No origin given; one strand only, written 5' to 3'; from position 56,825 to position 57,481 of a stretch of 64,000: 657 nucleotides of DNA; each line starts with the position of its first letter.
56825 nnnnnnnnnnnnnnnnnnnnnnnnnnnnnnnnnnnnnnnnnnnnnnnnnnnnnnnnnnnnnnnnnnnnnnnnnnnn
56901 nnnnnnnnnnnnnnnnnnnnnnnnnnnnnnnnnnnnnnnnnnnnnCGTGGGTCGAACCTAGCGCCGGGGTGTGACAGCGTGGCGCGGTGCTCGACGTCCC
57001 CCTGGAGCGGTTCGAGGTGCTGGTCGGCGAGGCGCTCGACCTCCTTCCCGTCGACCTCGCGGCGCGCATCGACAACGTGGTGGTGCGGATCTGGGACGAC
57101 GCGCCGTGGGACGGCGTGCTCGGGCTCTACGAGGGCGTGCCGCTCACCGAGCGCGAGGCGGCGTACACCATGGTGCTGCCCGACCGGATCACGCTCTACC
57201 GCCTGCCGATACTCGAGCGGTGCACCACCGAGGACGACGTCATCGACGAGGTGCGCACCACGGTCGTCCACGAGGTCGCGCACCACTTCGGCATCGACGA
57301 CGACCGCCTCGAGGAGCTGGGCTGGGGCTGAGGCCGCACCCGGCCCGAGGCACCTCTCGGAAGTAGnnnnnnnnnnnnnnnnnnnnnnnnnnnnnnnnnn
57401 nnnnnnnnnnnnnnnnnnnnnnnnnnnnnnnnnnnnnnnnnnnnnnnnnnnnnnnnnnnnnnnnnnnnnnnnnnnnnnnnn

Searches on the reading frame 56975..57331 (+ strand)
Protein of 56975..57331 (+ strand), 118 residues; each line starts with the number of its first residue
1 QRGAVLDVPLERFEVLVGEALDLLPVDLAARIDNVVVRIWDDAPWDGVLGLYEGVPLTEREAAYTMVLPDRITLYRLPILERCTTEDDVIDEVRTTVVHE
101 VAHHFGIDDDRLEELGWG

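Call 76: search_protein_families(library=pfam, proteins=[window:56975-57331:+], max_evalue=0.001)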
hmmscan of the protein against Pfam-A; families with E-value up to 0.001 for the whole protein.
window:56975-57331:+ (118 aa): 1 family
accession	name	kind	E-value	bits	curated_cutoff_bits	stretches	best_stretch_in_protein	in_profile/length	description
PF06262.17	Zincin_1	-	6.8e-30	103.3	22.4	1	46-117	26-97/97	Zincin-like metallopeptidase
